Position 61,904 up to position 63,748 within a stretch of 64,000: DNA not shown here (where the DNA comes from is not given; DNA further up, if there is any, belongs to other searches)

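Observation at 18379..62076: Family of 18 or more conserved promoter-embedded elements (SPBRE-like): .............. at a fixed position within sigmaA-type promoter spacers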

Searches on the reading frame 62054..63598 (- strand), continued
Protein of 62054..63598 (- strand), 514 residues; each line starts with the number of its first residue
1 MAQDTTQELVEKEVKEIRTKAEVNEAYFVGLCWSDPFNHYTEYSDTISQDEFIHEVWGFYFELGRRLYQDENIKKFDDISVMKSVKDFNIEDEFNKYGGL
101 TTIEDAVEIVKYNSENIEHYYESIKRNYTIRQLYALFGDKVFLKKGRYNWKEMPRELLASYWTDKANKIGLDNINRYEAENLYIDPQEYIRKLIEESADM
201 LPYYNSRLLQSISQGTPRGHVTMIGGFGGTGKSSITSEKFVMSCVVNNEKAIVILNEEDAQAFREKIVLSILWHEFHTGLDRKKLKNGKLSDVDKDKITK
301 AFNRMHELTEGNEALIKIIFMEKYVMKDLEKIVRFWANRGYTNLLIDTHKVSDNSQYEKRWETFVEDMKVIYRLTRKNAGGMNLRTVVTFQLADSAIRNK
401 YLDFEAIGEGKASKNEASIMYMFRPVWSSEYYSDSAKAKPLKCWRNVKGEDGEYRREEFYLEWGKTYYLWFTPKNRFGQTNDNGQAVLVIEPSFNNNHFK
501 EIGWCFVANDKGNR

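Call 72: get_annotated_region(hit=H63, flank=20000)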
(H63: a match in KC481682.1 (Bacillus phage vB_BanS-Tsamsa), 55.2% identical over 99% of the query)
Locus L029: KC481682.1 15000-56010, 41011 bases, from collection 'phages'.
description: Bacillus phage vB_BanS-Tsamsa, complete genome.
organism: Bacillus phage vB_BanS-Tsamsa (NCBI taxid 1308863)
taxonomy: Viruses; Duplodnaviria; Heunggongvirae; Uroviricota; Caudoviricetes; Joanripponvirinae; Tsamsavirus; Tsamsavirus tsamsa
host: Bacillus anthracis; source: -; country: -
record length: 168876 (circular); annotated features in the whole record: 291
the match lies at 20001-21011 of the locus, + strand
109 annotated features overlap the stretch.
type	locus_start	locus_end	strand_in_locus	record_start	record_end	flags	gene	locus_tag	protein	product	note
CDS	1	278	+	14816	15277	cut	-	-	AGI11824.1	hypothetical protein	gp26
CDS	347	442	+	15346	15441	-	-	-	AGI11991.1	hypothetical protein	gp27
CDS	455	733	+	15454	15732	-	-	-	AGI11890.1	hypothetical protein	gp28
CDS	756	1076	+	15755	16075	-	-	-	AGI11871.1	hypothetical protein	gp29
CDS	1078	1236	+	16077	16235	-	-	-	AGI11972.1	hypothetical protein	gp30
CDS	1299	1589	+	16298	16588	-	-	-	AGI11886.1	hypothetical protein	gp31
CDS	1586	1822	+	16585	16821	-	-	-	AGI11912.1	hypothetical protein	gp32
CDS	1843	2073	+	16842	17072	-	-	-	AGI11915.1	hypothetical protein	gp33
CDS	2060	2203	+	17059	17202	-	-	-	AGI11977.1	hypothetical protein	gp34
CDS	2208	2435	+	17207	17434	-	-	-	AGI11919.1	hypothetical protein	gp35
CDS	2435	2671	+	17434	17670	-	-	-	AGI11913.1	hypothetical protein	gp36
CDS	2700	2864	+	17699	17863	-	-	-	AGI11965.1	hypothetical protein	gp37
CDS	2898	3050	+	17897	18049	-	-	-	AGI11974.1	hypothetical protein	gp38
CDS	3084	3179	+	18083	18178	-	-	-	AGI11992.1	hypothetical protein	gp39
CDS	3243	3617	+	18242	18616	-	-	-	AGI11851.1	hypothetical protein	gp40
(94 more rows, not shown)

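Call 73: get_annotated_region(hit=H75, flank=20000)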
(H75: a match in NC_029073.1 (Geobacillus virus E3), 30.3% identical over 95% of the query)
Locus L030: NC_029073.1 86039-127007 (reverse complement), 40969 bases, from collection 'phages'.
description: Geobacillus virus E3, complete genome.
organism: Geobacillus virus E3 (NCBI taxid 1572712)
taxonomy: Viruses; Duplodnaviria; Heunggongvirae; Uroviricota; Caudoviricetes
host: -; source: failed fermentation; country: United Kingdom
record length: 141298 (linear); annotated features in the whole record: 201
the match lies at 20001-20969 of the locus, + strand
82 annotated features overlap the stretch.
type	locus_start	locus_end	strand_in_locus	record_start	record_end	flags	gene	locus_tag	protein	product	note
CDS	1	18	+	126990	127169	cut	-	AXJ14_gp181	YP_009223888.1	hypothetical protein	GP181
CDS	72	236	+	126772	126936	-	-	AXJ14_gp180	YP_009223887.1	hypothetical protein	GP180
CDS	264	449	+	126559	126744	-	-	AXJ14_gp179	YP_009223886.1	hypothetical protein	GP179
CDS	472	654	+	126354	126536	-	-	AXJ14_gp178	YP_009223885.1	hypothetical protein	GP178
CDS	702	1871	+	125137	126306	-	-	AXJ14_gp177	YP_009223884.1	hypothetical protein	GP177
CDS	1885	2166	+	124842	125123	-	-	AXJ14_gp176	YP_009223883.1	hypothetical protein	GP176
CDS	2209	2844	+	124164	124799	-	-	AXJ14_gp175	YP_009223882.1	DNA polymerase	GP175; putative DNA PolIII beta clamp subunit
CDS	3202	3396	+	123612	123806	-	-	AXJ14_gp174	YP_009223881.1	hypothetical protein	GP174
CDS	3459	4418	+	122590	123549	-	-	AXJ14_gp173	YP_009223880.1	transcriptional regulator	GP173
CDS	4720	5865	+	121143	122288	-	-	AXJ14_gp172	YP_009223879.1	hypothetical protein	GP172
CDS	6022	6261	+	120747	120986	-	-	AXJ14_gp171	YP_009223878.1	hypothetical protein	GP171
CDS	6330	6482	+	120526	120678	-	-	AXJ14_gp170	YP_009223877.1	hypothetical protein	GP170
CDS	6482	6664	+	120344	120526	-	-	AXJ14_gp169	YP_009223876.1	hypothetical protein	GP169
CDS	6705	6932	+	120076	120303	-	-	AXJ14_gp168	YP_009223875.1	hypothetical protein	GP168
CDS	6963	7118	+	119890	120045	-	-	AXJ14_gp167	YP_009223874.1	hypothetical protein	GP167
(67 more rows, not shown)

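Call 74: get_annotated_region(hit=H85, flank=20000)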
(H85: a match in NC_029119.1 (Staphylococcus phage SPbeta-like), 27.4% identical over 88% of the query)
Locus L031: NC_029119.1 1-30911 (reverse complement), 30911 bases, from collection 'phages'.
description: Staphylococcus phage SPbeta-like, complete genome.
organism: Staphylococcus phage SPbeta-like (NCBI taxid 1732063)
taxonomy: Viruses; Duplodnaviria; Heunggongvirae; Uroviricota; Caudoviricetes
host: Staphylococcus epidermidis 36-1; source: -; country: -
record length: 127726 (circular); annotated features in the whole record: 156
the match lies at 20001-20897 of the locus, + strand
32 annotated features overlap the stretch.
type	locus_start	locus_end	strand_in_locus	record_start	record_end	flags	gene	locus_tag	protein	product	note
CDS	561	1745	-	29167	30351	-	-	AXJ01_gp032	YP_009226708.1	exonuclease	-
CDS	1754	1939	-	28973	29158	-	-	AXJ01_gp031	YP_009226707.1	YonK family protein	-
CDS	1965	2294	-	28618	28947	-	hupA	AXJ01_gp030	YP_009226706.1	HU family DNA-binding protein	-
CDS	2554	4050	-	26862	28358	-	-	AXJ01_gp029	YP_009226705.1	sigma factor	-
CDS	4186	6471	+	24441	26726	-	recD2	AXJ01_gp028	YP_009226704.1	exonuclease V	-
CDS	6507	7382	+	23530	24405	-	-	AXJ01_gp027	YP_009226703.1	hypothetical protein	-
CDS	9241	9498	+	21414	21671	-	-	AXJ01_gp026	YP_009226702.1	hypothetical protein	-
CDS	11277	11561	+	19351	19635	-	-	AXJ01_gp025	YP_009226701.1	hypothetical protein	-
CDS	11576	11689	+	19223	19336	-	-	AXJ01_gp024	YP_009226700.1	hypothetical protein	-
CDS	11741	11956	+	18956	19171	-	-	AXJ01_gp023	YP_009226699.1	hypothetical protein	-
CDS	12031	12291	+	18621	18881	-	-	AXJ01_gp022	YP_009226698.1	hypothetical protein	-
CDS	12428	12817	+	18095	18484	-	-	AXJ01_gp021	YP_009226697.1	hypothetical protein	-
CDS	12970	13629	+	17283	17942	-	-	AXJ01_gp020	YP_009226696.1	anti-restriction protein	ArdA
CDS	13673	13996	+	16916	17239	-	-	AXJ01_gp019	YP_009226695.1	hypothetical protein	-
CDS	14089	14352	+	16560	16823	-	-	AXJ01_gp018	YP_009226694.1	hypothetical protein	-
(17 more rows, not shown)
